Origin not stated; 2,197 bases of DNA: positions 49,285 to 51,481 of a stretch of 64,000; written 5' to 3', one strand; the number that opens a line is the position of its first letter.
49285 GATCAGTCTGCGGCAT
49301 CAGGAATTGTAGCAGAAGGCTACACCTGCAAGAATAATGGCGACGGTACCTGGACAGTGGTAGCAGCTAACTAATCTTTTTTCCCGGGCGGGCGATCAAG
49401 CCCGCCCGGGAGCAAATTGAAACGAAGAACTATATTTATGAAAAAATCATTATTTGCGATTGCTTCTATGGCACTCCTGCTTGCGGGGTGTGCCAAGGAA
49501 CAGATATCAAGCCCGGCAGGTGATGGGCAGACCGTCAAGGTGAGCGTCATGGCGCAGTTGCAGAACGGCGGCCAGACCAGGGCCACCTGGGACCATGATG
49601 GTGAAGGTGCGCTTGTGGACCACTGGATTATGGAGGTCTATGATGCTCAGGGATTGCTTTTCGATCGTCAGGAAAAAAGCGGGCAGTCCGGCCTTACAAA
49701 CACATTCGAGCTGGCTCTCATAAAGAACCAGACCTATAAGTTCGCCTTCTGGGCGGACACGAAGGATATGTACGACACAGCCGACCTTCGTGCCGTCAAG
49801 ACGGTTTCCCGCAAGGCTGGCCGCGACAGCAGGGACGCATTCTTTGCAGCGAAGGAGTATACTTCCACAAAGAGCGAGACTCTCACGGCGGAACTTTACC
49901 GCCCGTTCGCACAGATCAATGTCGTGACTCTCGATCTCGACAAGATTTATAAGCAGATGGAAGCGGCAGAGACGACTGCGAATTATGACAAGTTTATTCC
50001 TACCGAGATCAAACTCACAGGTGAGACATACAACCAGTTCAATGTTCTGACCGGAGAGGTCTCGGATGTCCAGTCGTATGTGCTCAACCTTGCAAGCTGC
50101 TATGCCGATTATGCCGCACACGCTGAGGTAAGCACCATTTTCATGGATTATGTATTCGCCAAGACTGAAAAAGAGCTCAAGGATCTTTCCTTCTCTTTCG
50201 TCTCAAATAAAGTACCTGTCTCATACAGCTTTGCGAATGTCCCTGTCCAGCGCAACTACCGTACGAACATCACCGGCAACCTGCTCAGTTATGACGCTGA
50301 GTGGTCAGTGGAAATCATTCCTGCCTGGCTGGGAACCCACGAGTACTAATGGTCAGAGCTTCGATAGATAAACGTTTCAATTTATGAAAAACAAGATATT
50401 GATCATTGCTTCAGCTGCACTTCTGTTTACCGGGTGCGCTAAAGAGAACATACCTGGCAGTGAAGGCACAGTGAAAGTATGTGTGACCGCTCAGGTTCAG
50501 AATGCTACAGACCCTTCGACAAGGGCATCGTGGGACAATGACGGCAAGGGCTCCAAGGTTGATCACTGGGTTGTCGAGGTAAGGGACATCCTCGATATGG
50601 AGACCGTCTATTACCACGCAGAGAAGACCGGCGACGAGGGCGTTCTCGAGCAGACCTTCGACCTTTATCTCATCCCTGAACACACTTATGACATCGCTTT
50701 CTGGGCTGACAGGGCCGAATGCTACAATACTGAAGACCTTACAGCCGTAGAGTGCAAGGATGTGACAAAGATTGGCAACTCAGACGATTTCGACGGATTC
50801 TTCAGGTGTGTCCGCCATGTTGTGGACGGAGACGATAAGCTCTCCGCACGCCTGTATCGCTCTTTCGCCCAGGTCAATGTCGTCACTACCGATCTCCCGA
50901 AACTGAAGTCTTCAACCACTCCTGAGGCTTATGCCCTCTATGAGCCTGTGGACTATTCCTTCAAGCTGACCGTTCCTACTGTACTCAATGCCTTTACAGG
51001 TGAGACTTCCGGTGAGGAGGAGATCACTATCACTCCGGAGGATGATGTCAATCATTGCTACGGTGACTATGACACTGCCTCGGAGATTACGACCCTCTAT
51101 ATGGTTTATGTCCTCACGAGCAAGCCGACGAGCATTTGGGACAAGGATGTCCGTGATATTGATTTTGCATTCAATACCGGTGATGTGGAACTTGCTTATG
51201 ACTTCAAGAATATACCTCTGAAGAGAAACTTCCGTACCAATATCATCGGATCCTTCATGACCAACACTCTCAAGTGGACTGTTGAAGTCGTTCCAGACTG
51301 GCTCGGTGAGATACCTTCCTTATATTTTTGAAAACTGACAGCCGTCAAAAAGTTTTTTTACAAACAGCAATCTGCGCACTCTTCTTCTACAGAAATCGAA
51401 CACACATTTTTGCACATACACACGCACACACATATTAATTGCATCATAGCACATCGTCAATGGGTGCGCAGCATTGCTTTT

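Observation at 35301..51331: Type V pilus-like locus with no recognisable stalk pilin but six paralogous pilin-fold lipoproteins, three of them about 1,200-aa chimeras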

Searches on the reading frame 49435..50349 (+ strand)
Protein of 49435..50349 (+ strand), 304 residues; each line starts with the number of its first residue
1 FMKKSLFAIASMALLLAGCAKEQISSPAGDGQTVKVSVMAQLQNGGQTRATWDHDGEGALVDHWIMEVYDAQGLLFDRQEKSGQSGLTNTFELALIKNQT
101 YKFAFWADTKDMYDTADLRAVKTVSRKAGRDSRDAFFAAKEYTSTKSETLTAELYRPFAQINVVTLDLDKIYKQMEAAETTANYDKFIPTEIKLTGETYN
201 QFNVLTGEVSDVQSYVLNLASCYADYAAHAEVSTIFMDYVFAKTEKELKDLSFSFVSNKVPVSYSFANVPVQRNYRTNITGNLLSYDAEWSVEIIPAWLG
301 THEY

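Call 4: search_protein_families(library=pfam, proteins=[window:49435-50349:+], max_evalue=0.1)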
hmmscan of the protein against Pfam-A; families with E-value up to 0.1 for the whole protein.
window:49435-50349:+ (304 aa): 2 families
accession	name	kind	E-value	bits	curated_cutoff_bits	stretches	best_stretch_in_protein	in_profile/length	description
PF20200.4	DUF6562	-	1.4e-16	61.3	25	1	64-300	38-297/304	Family of unknown function (DUF6562)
PF02018.23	CBM_4_9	-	0.062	14.1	25.9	0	83-153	47-115/136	Carbohydrate binding domain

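Call 6: search_protein_families(library=ncbifam, proteins=[window:49435-50349:+], max_evalue=0.1)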
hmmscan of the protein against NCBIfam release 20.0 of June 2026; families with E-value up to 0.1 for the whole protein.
window:49435-50349:+ (304 aa): 4 families
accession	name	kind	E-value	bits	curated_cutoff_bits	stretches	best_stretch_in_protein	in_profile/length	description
NF047408.1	SA0632_fam_LP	equivalog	0.038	13.7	70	1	2-22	1-21/68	SA0632 family lipoprotein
NF046053.1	lipo_BPTD_2524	equivalog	0.039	14.3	50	0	2-44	1-41/132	BPTD_2524 family lipoprotein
TIGR04359.1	TrbK_RP4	equivalog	0.045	13.7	23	1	6-47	3-42/67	entry exclusion lipoprotein TrbK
NF046038.1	NGK_0946_fam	subfamily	0.095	13.2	45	0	2-32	1-28/102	NGK_0946 family protein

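Call 10: find_homologous_proteins(query=window:49435-50349:+)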
Query window:49435-50349:+ (304 aa): 60 proteins with E <= 0.001 among 1486 candidates.
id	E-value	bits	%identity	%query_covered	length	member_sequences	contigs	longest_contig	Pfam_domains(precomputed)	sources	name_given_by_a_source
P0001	2.7e-181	619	92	100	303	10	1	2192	PF20200.5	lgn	-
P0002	1.1e-114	400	63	98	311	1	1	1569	PF20200.5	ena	-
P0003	1.8e-114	400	63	98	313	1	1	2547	PF20200.5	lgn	-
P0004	2.9e-113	396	64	100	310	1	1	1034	PF20200.5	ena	-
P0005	3.5e-111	389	62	98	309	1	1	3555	PF20200.5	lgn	-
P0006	3.9e-106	372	59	98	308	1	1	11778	PF20200.5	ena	-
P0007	4.2e-104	366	59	98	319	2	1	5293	PF20200.5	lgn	-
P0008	1.2e-103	364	59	98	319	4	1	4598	PF20200.5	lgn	-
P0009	1.3e-91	325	51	98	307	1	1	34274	PF20200.5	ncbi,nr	ncbi:MAG: FimB/Mfa2 family fimbrial subunit [Bacteroidales bacterium]|nr:FimB/Mfa2 family fimbrial s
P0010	1.1e-86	309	52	98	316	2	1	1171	PF20200.5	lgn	-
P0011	1.3e-72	263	46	100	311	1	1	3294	PF20200.5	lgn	-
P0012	3.0e-67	245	46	98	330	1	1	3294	PF20200.5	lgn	-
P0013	1.3e-62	230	44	100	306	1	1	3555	PF20200.5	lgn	-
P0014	4.0e-62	228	43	92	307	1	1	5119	PF20200.5,PF08842.17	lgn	-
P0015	5.2e-60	221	43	100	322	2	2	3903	PF20200.5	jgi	-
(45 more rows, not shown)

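Call 16: find_related_loci(query=A2, collection=genome_contigs, flank=10000)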
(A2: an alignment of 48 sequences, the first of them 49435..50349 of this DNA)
Query A2 (304 aa) in genome_contigs; peptide patterns used: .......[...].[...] (x = any residue, [..] = any of these).
598 stretches matched a pattern (row limit reached: there are more); 576 encode a relative of the query (tblastn E <= 1e-3); the best 80 are kept; 76 distinct loci.
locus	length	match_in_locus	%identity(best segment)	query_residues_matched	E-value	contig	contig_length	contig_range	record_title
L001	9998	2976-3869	66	1-298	2e-129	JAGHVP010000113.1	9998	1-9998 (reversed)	MAG: Candidatus Equibacterium intestinale isolate E5_MB2_82 c_000000257097, whole genome shotgun sequence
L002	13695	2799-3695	51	2-298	2e-99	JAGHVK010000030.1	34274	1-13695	MAG: Candidatus Cacconaster merdequi isolate E5_MB2_33 c_000000483525, whole genome shotgun sequence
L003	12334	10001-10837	51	2-280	8e-86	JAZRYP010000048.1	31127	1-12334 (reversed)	MAG: Bacteroidaceae bacterium isolate T1900044949_TA20190002.MAGScoT_cleanbin_000064 SGB_3551_k141_2395512, whole genome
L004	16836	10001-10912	99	1-304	0e+0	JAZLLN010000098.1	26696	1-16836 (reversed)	MAG: Candidatus Cryptobacteroides sp. isolate T1900044957_TA20190013.MAGScoT_cleanbin_000032 SGB_3855_k141_1058200, whol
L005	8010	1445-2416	34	1-298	3e-37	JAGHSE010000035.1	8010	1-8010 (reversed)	MAG: Candidatus Colivivens equi isolate E1_MB2_52 c_000000024194, whole genome shotgun sequence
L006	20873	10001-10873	35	1-298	5e-36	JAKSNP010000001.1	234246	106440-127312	MAG: Paludibacteraceae bacterium isolate Horse_feces154 MAG154_1, whole genome shotgun sequence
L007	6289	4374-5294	33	1-298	1e-33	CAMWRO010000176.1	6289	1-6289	MAG TPA_asm: uncultured Porphyromonadaceae bacterium isolate SRR14411251_bin.17_metawrap_v1.3_MAG genome assembly, conti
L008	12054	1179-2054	32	1-300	1e-32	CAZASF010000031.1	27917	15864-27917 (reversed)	MAG TPA_asm: uncultured Bacteroides sp. isolate SRP222994_co1_578 genome assembly, contig: NODE_3238_length_27917_cov_9.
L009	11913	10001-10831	33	18-298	7e-32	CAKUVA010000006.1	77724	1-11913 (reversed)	MAG: uncultured Bacteroidales bacterium isolate REFINED_METABAT215_TOP10_CONTIGS_1500_ASSEMBLY_K77_MERGED__Hadza_MoBio_h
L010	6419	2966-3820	33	1-298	5e-32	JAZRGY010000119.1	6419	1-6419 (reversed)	MAG: Candidatus Cryptobacteroides sp. isolate T1900045485_YK20190179.MAGScoT_cleanbin_000049 SGB_7344_k141_1694285, whol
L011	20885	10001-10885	32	2-300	1e-31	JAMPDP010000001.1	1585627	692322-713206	MAG: Candidatus Amulumruptor caecigallinarius isolate NALB_7823_35 Scaffold_#1__SCF_001__1583489_bp, whole genome shotgu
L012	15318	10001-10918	32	2-304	1e-31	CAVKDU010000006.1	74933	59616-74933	Wujia chipingensis isolate H07687-L1_cleanbin_000004 genome assembly, contig: Spades_H07687-L1_contig_161, whole genome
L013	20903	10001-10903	32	1-302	4e-31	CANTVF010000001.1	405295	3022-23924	MAG: uncultured Tidjanibacter sp. isolate chick38__bin11 genome assembly, contig: chick38__NODE_1_length_405295_cov_21.0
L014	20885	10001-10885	33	2-298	2e-31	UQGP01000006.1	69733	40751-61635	uncultured Porphyromonadaceae bacterium isolate UMGS259 genome assembly, contig: NODE_82_length_69733_cov_7.021054, whol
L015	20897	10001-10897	33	2-298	9e-31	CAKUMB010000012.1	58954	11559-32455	MAG: uncultured Muribaculaceae bacterium isolate REFINED_METABAT215_TOP10_CONTIGS_1500_ASSEMBLY_K77_MERGED__Nepal_MoBio_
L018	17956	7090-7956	32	2-298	9e-30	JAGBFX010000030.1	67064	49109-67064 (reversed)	MAG: Bacteroidaceae bacterium isolate RGIG9082 Water_deer_Rectum.Co__c784471, whole genome shotgun sequence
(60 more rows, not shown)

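Call 20: predict_structure(alignment_id=A2)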
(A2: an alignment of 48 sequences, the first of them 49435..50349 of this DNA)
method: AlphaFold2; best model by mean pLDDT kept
length: 304 residues; sequences in the alignment: 48
mean_pLDDT: 86.1   pTM: 0.78
mean pLDDT of the five models: 86.1, 84.5, 83.9, 83.7, 82.2
residues with pLDDT >= 90: 207; 70-90: 35; 50-70: 48; < 50: 14
segments of 3 or more residues with pLDDT < 50: 1-3, 18-28
pLDDT, mean of each block of 10 residues (from residue 1): 51 52 47 93 66 62 97 98 89 97 97 96 87 93 97 95 94 96 95 96 98 93 89 93 96 96 96 93 79 65 53
secondary structure, 60 per line:
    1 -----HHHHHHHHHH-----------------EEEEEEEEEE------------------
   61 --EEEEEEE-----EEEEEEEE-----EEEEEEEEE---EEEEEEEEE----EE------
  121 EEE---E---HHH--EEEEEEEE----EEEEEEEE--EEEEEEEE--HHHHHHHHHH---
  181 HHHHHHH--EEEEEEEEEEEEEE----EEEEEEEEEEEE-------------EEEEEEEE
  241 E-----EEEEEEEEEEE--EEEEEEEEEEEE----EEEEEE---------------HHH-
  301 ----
elements in order: H6-15 E33-42 E63-69 E75-82 E88-96 E100-108 E121-123 E136-143 E148-155 E158-165 H168-177 H181-187 E190-203 E208-219 E233-241 E247-257 E260-271 E276-281

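Call 24: fold_search(model_id=the predicted structure, library=pdb)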
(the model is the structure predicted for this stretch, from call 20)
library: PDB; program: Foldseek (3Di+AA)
matches with E <= 10: 1221; with E <= 0.001: 44
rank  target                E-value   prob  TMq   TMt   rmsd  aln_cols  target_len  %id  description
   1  3up6_B                5.6e-09  1.00  0.47  0.45   7.5       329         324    9  Crystal structure of a putative cell adhesion protein (BACOVA_04078) from Bacteroides ovatus ATCC 8483 at 2.80 A resol (released 2011-12-21)
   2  3gf8                  1.1e-08  1.00  0.48  0.50   5.8       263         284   14  Crystal structure of putative polysaccharide binding proteins (DUF1812) (NP_809975.1) from BACTEROIDES THETAIOTAOMICRON  (released 2009-03-24)
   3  3up6_A                1.2e-08  1.00  0.45  0.43   9.0       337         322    8  Crystal structure of a putative cell adhesion protein (BACOVA_04078) from Bacteroides ovatus ATCC 8483 at 2.80 A resol (released 2011-12-21)
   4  3pay_B                3.1e-08  1.00  0.48  0.48   5.7       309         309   10  Crystal structure of a putative adhesin (BACOVA_04077) from Bacteroides ovatus at 2.50 A resolution (released 2010-11-10)
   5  3pay_D                3.6e-08  1.00  0.49  0.48   5.6       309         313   10  Crystal structure of a putative adhesin (BACOVA_04077) from Bacteroides ovatus at 2.50 A resolution (released 2010-11-10)
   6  3t2l                  3.8e-08  1.00  0.51  0.55   7.4       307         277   11  Crystal structure of a Putative cell adhesion protein (BF1858) from Bacteroides fragilis NCTC 9343 at 2.33 A resolution (released 2011-08-10)
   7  3pay_A                4.8e-08  1.00  0.46  0.47   6.1       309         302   10  Crystal structure of a putative adhesin (BACOVA_04077) from Bacteroides ovatus at 2.50 A resolution (released 2010-11-10)
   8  3pay_C                5.0e-08  1.00  0.49  0.48   5.8       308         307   10  Crystal structure of a putative adhesin (BACOVA_04077) from Bacteroides ovatus at 2.50 A resolution (released 2010-11-10)
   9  4h40_B                7.4e-08  1.00  0.44  0.44  10.8       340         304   14  Crystal structure of a putative cell adhesion protein (BF2867) from Bacteroides fragilis NCTC 9343 at 2.57 A resolutio (released 2012-10-03)
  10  3r4r_B                2.5e-07  1.00  0.45  0.51   7.8       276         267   14  Crystal structure of a fimbrial assembly protein (BDI_3522) from Parabacteroides distasonis ATCC 8503 at 2.38 A resolu (released 2011-03-30)
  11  4gpv_A                2.5e-07  1.00  0.45  0.42   8.4       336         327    9  Crystal structure of a putative cell adhesion protein (BACEGG_00536) from Bacteroides eggerthii DSM 20697 at 1.67 A re (released 2012-09-19)
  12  4qdg_B                3.6e-07  1.00  0.51  0.51   7.0       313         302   10  Crystal structure of a putative adhesin (BT2657) from Bacteroides thetaiotaomicron VPI-5482 at 2.20 A resolution (PSI  (released 2014-06-11)
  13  4rdb                  3.8e-07  1.00  0.47  0.47   7.1       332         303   11  Crystal structure of an immunoreactive 32 kDa antigen PG49 (PG_0181) from Porphyromonas gingivalis W83 at 1.45 A resolut (released 2014-12-03)
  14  4qdg_A                4.1e-07  1.00  0.50  0.51   7.0       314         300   11  Crystal structure of a putative adhesin (BT2657) from Bacteroides thetaiotaomicron VPI-5482 at 2.20 A resolution (PSI  (released 2014-06-11)
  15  5nfi                  5.7e-07  1.00  0.44  0.48   6.4       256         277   12  The fimbrial anchor protein Mfa2 from Porphyromonas gingivalis (released 2018-02-07)
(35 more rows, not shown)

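Call 38: search_protein_families(library=pfam, alignment_id=A2, max_evalue=1)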
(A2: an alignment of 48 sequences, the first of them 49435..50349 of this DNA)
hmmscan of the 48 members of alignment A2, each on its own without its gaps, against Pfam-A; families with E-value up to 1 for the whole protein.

A. member 1, window:49435-50349:+ (304 aa): 3 families
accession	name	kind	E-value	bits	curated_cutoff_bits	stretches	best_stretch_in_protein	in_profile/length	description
PF20200.4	DUF6562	-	1.4e-16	61.3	25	1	64-300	38-297/304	Family of unknown function (DUF6562)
PF02018.23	CBM_4_9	-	0.062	14.1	25.9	1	83-153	47-115/136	Carbohydrate binding domain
PF02465.23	FliD_N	-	0.51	11.4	24.8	0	166-231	3-66/97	Flagellar hook-associated protein 2 N-terminus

B. families by the number of members that match (of 48 scanned): 27 families (the first 25 are shown)
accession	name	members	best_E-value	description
PF20200.4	DUF6562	48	3.6e-70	Family of unknown function (DUF6562)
PF08139.17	LPAM_1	9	0.0012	Prokaryotic membrane lipoprotein lipid attachment site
PF08842.16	Mfa2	8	1.8e-06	Fimbrillin-A associated anchor proteins Mfa1 and Mfa2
PF02018.23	CBM_4_9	4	0.012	Carbohydrate binding domain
PF20101.4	DUF6491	3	0.073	Family of unknown function (DUF6491)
PF00630.25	Filamin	2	0.018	Filamin/ABP280 repeat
PF13149.12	Mfa_like_1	2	0.064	Fimbrillin-like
PF04422.18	FrhB_FdhB_N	1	0.0069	Coenzyme F420 hydrogenase/dehydrogenase, beta subunit N-term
PF21910.2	GH85_C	1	0.012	GH85 endohexosaminidases, C-terminal domain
PF08956.15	DUF1869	1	0.013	Domain of unknown function (DUF1869)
PF17116.11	T9SS_plug_1st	1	0.016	Type 9 secretion system plug protein 1st domain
PF21253.3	Mann_GBD_bact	1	0.021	Mannanase, galactose-binding domain-like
PF19753.4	DUF6240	1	0.024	Family of unknown function (DUF6240)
PF17665.6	DUF5527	1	0.042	Family of unknown function (DUF5527)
PF10012.15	DUF2255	1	0.049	Uncharacterized protein conserved in bacteria (DUF2255)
PF18628.8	P2_N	1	0.093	Viral coat protein P2 N-terminal domain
PF06321.17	P_gingi_FimA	1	0.12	Major fimbrial subunit protein (FimA)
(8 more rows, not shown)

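Call 45: search_protein_families(library=pfam, proteins=[L013:7667-8914:+, L018:4618-5997:+, L012:8139-8810:+], max_evalue=0.01)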
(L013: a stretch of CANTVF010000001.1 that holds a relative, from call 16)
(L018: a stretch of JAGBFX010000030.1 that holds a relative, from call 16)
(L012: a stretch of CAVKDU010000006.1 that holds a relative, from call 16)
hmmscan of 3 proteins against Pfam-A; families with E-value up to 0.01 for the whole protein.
L013:7667-8914:+ (415 aa): 2 families
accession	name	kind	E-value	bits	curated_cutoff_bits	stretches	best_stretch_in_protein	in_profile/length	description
PF12099.14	DUF3575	-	3.3e-29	101.9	21.1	1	246-408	18-177/177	Protein of unknown function (DUF3575)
PF00691.25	OmpA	-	0.0061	17.3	27.2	0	48-105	16-70/98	OmpA family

L018:4618-5997:+ (459 aa): 2 families
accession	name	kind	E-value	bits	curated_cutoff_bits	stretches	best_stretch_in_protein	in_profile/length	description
PF12099.14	DUF3575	-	1.9e-33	115.7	21.1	1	271-438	16-176/177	Protein of unknown function (DUF3575)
PF13505.12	OMP_b-brl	-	0.0012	19.5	28.7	1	286-377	45-137/175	Outer membrane protein beta-barrel domain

L012:8139-8810:+ (223 aa): 1 family
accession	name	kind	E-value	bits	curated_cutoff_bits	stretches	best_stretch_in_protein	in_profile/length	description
PF12099.14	DUF3575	-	7.5e-20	71.4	21.1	1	52-218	15-177/177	Protein of unknown function (DUF3575)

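Call 70: search_solved_structures(query=A2, max_evalue=10)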
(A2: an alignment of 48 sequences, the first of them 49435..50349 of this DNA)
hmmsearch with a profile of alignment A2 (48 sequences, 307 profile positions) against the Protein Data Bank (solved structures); distinct sequences matched with E-value up to 10: 4.
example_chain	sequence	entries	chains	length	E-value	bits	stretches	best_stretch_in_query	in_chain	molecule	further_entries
6all_A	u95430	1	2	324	0.012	18.2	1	1-64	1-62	Fe(3+)-citrate-binding protein yfmC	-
3gf8_A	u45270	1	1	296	0.12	14.9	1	56-120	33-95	putative polysaccharide binding proteins (DUF1812)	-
9hjm_I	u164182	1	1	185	0.39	13.2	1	5-56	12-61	Peptidyl-prolyl cis-trans isomerase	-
5joq_A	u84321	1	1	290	0.71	12.3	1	1-27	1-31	Lmo2184 protein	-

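Call 88: search_protein_families(library=pfam, proteins=[P0014], max_evalue=0.1)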
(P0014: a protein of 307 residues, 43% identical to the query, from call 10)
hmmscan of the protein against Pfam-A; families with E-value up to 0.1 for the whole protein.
P0014 (307 aa): 3 families
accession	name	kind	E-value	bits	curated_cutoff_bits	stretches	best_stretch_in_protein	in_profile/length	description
PF20200.4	DUF6562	-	1.4e-24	87.5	25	1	70-307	57-300/304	Family of unknown function (DUF6562)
PF08842.16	Mfa2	-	1.8e-06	28.2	21.2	1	40-181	17-158/277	Fimbrillin-A associated anchor proteins Mfa1 and Mfa2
PF00630.25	Filamin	-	0.018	16.3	26.9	0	195-221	18-46/93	Filamin/ABP280 repeat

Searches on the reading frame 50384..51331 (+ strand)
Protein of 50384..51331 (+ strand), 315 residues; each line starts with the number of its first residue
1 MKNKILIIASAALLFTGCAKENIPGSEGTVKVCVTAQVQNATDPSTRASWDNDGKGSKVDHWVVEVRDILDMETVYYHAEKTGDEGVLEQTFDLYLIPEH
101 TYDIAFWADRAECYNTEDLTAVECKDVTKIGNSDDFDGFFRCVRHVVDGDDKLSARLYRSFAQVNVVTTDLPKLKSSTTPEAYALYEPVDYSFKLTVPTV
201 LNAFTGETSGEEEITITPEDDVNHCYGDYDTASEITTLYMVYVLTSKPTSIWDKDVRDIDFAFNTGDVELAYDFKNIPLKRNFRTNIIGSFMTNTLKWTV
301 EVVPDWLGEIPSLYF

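Call 4: search_protein_families(library=pfam, proteins=[window:50384-51331:+], max_evalue=0.1)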
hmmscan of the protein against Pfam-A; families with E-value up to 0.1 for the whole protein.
window:50384-51331:+ (315 aa): 1 family
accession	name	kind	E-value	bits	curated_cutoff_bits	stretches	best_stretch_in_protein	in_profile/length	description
PF20200.4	DUF6562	-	1.4e-10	41.6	25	1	73-310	56-299/304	Family of unknown function (DUF6562)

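Call 6: search_protein_families(library=ncbifam, proteins=[window:50384-51331:+], max_evalue=0.1)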
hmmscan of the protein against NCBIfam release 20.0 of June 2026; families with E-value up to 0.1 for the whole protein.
window:50384-51331:+ (315 aa): 0 families
